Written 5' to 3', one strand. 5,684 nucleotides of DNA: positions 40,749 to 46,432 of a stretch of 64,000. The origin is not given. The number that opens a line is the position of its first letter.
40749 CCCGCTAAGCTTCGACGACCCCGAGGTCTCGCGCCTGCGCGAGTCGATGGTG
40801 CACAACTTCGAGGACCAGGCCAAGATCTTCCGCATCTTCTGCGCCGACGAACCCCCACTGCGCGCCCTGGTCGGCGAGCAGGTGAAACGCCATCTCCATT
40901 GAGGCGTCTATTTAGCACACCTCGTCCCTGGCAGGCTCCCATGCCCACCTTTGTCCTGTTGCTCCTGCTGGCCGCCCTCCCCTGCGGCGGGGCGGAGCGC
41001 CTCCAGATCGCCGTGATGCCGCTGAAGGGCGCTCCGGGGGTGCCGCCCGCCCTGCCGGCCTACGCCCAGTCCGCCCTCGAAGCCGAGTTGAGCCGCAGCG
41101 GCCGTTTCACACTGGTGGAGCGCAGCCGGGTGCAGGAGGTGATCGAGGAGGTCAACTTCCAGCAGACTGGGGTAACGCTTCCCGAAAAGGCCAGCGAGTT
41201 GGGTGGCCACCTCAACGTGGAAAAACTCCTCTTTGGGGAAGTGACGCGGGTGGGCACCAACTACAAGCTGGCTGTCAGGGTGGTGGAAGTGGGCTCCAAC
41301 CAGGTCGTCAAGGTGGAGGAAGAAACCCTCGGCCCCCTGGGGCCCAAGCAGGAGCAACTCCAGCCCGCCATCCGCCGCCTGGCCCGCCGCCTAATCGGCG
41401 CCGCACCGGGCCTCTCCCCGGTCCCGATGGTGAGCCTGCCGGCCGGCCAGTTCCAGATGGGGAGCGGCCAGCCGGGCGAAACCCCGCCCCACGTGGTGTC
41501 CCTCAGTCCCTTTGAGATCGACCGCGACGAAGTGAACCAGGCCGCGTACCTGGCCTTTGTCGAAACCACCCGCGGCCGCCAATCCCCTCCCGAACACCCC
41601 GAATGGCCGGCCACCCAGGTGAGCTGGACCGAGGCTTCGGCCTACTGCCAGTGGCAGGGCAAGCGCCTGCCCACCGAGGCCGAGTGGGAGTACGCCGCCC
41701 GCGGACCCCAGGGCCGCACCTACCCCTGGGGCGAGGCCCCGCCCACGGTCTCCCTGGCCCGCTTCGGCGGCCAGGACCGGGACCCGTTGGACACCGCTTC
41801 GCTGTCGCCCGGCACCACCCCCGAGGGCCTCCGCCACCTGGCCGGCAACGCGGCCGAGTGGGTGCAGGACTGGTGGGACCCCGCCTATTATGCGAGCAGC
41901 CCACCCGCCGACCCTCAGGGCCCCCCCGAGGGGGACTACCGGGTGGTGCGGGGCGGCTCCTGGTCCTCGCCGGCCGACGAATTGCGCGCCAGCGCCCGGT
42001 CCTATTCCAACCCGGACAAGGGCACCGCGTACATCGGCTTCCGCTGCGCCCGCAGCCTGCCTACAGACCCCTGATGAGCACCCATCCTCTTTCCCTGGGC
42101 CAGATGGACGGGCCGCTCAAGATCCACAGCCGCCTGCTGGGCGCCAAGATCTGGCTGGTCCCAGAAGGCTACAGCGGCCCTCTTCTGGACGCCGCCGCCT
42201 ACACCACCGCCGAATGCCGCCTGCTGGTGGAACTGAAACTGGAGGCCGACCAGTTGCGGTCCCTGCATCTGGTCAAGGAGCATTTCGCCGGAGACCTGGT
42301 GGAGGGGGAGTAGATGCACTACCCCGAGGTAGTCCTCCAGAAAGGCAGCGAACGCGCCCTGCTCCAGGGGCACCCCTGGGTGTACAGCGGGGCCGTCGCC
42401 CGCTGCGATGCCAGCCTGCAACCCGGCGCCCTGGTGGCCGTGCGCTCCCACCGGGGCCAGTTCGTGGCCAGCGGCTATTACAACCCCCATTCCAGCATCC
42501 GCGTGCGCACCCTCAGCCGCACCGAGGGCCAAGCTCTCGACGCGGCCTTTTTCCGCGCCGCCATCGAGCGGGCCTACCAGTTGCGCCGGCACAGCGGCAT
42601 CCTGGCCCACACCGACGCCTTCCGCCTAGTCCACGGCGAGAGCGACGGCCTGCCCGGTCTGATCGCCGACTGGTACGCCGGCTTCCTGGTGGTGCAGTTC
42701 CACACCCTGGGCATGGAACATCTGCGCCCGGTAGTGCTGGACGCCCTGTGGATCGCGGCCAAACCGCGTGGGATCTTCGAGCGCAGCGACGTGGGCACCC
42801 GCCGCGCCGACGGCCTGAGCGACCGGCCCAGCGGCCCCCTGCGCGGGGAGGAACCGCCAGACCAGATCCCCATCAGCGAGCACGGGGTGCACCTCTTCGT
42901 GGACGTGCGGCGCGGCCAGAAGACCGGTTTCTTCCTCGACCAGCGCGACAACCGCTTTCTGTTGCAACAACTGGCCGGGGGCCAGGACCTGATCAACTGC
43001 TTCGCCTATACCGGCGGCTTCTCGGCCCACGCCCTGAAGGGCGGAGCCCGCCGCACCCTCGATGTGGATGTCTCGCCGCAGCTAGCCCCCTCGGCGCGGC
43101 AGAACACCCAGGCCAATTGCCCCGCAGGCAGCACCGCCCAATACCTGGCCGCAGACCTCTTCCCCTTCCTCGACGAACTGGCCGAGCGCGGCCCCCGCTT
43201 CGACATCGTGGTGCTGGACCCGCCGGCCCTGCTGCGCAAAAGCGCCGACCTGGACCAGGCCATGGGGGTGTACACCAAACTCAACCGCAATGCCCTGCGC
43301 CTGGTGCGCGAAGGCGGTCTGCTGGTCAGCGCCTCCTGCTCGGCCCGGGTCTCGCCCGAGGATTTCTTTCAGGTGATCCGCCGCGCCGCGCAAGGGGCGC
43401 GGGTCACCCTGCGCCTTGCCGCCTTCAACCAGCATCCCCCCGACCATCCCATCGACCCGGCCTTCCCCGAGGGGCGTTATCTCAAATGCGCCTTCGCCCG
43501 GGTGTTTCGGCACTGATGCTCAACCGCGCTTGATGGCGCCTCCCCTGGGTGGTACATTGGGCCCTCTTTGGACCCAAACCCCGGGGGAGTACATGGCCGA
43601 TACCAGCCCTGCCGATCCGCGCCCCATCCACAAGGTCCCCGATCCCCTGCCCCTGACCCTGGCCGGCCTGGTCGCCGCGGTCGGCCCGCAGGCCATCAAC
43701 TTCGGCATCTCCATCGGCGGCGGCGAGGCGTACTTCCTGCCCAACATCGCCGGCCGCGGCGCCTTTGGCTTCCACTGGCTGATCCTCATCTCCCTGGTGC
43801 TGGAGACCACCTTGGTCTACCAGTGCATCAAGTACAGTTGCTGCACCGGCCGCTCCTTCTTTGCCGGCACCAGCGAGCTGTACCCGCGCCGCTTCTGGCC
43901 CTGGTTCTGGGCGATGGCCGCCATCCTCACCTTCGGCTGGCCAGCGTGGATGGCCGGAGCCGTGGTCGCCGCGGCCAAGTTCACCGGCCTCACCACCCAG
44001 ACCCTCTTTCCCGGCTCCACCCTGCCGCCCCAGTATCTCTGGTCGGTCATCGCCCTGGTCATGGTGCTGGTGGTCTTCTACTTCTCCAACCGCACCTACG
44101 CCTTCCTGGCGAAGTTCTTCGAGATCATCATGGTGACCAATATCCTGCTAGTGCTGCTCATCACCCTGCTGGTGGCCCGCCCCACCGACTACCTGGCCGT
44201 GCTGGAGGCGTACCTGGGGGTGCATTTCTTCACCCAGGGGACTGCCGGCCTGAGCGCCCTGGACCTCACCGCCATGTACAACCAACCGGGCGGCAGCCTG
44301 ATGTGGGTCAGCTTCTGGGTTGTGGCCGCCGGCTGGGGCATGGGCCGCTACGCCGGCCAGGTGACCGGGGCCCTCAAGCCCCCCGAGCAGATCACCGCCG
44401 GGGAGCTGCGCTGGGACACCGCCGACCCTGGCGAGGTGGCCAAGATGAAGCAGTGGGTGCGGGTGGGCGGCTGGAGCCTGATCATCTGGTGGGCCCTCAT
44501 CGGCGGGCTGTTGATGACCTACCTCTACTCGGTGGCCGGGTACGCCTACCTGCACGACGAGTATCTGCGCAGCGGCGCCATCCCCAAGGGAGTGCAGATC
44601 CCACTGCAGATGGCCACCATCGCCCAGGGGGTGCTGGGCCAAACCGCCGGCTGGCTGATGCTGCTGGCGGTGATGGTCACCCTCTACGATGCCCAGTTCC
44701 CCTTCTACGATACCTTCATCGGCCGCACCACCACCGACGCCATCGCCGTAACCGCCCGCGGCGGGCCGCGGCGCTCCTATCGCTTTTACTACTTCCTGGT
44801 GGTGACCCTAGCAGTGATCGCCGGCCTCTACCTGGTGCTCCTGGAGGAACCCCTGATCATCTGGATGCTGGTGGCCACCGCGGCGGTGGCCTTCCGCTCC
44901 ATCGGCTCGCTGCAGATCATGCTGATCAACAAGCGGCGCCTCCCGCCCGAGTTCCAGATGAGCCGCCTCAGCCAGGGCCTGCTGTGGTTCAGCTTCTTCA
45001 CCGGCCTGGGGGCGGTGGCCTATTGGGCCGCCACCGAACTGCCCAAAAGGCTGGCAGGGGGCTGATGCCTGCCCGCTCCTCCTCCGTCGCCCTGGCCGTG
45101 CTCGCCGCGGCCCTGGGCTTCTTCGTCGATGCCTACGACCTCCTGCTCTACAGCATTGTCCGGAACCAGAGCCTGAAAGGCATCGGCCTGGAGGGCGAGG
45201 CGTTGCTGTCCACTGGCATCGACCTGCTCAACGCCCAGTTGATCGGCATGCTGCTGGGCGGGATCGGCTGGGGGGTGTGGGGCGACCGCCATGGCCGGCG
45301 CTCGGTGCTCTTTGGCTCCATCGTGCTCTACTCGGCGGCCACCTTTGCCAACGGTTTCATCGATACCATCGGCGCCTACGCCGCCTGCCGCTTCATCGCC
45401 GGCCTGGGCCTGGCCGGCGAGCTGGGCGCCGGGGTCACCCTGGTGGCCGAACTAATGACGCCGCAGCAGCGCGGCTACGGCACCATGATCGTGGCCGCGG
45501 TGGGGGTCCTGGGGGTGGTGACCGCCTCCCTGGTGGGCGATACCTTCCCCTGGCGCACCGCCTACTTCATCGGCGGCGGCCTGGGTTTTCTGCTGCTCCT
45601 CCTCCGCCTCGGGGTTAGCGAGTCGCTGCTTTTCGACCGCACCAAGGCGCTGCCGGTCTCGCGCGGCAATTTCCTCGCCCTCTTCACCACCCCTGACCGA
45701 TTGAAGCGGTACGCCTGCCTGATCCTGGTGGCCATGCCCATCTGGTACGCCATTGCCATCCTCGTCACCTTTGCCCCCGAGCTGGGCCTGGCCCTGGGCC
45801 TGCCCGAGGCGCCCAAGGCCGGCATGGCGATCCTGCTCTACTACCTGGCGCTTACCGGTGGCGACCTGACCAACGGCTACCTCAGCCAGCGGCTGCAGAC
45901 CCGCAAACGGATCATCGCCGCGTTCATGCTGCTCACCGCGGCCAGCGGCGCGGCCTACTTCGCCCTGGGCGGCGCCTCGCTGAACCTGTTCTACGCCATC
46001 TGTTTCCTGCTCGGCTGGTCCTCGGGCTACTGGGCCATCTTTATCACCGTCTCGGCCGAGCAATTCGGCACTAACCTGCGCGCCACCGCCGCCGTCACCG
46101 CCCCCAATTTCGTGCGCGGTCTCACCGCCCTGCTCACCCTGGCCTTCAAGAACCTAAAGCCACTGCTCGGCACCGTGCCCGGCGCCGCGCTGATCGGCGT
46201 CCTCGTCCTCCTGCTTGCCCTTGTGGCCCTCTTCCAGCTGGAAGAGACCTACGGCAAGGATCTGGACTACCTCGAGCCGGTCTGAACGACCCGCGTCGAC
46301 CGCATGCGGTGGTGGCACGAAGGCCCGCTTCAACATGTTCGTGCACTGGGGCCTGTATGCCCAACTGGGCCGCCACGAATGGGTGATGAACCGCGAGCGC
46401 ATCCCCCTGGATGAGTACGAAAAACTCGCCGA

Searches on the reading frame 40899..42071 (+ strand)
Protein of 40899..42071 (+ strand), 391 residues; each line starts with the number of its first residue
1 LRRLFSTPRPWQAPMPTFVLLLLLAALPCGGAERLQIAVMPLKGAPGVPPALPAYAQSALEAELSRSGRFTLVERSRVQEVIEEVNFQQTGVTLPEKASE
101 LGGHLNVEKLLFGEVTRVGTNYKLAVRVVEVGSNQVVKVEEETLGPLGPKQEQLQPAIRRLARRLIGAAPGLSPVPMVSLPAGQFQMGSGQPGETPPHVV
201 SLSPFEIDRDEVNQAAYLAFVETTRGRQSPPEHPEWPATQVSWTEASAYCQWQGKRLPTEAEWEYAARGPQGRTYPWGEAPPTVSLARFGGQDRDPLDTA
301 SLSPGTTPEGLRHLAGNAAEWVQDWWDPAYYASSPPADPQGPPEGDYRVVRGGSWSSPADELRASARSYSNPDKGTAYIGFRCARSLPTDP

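Call 26: search_protein_families(library=ncbifam, proteins=[window:40899-42071:+], max_evalue=0.00001)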
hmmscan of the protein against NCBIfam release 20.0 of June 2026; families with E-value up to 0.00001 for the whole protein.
window:40899-42071:+ (391 aa): 8 families
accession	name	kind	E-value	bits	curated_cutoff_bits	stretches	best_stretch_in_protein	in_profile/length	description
NF041186.1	SenA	equivalog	4.7e-31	108.5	420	1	233-384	268-381/382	selenoneine synthase SenA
TIGR03440.2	egtB_TIGR03440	equivalog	1.2e-27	97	360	1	231-384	269-413/413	ergothioneine biosynthesis protein EgtB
TIGR03525.2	GldK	equivalog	2.1e-26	93.2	350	1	234-387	218-407/408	T9SS ring complex lipoprotein PorK/GldK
NF051459.1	pyoverdine_PvdO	equivalog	2.5e-12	46.4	500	1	177-387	36-280/280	dihydropyoverdine dehydrogenase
TIGR03530.1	GldJ_short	equivalog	6.8e-08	31.8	382.9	0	310-384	301-389/396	gliding motility lipoprotein GldJ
TIGR03524.1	GldJ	equivalog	3.1e-07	29.5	458.2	0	347-386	506-545/559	gliding motility lipoprotein GldJ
TIGR02171.1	Fb_sc_TIGR02171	subfamily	6e-07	27.8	544.35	1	251-384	155-280/912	TIGR02171 family lipoprotein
TIGR04344.1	ovoA_Nterm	equivalog_domain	6.7e-07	28.5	400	1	235-382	295-442/444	5-histidylcysteine sulfoxide synthase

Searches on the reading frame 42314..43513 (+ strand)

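Call 26: search_protein_families(library=ncbifam, proteins=[window:42314-43513:+], max_evalue=0.00001)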
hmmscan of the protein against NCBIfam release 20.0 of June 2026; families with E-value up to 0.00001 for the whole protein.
window:42314-43513:+ (400 aa): 5 families
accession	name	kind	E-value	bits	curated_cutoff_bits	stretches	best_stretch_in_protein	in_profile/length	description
NF011707.0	PRK15128.1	equivalog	3.8e-91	305.9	712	1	4-397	3-395/396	23S rRNA (cytosine(1962)-C(5))-methyltransferase RlmI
NF033380.1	Rlm_2499C5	equivalog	1.1e-84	284.5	650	1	10-395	8-388/391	23S rRNA (cytosine(2499)-C(5))-methyltransferase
NF053718.1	23SC1962Mtase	equivalog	2.2e-81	273.5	575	1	7-396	4-381/383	23S rRNA (cytosine(1962)-C(5))-methyltransferase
NF046099.1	RSP_2647_MTase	equivalog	2.7e-67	227.3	600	1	10-396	8-390/391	RSP_2647 family RNA methyltransferase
NF008748.0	PRK11783.1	equivalog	1.8e-22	79.3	466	1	184-338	503-656/704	bifunctional 23S rRNA (guanine(2069)-N(7))-methyltransferase RlmK/23S rRNA (guanine(2445)-N(2))-methyltransferase RlmL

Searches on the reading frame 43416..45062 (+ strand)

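Call 26: search_protein_families(library=ncbifam, proteins=[window:43416-45062:+], max_evalue=0.00001)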
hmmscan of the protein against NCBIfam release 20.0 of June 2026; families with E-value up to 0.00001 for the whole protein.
window:43416-45062:+ (549 aa): 1 family
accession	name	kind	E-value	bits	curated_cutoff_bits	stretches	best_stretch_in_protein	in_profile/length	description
NF037982.1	Nramp_1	equivalog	8.4e-30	104.3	50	1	90-509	1-404/404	Nramp family divalent metal transporter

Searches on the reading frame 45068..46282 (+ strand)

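Call 26: search_protein_families(library=ncbifam, proteins=[window:45068-46282:+], max_evalue=0.00001)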
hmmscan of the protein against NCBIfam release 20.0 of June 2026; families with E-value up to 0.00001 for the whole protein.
window:45068-46282:+ (405 aa): 12 families
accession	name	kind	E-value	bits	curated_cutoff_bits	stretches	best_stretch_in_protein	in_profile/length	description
TIGR00895.1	2A0115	subfamily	9.1e-25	87.4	418.55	1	5-345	13-379/398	aromatic acid/H+ symport family MFS transporter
TIGR00891.1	2A0112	subfamily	5.7e-18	65.2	552.9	1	11-193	14-198/405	sialate:H+ symport family MFS transporter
NF003024.0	PRK03893.1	subfamily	2.8e-16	59.4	604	1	11-235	23-242/497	sialate:H+ symport family MFS transporter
NF008586.0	PRK11551.1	equivalog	1.5e-15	57.1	410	1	55-345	57-349/406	3-(3-hydroxy-phenyl)propionate transporter MhpT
TIGR00883.1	2A0106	subfamily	1.2e-13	51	443.45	1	61-349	48-363/400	metabolite/H+ symporter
NF008963.0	PRK12307.1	equivalog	1.2e-13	51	637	1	10-190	19-199/426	MFS transporter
TIGR00898.1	2A0119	subfamily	3.7e-11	42.5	550.75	1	57-187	135-266/506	cation transport protein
TIGR00893.1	2A0114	subfamily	4.5e-10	39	395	1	56-180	37-165/399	D-galactonate transporter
NF053517.1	HbztTptrPcaK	equivalog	7.5e-10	38.3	770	1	53-180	59-190/437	4-hydroxybenzoate transporter PcaK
TIGR00880.1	2_A_01_02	superfamily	2.3e-08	34.3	131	1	60-169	10-123/141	multidrug resistance protein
TIGR01299.1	synapt_SV2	subfamily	1.4e-07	29.8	637.3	1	58-154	212-308/742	synaptic vesicle protein SV2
NF008314.0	PRK11102.1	equivalog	9.1e-06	25.2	303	1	54-210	51-214/396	Bcr/CflA family multidrug efflux MFS transporter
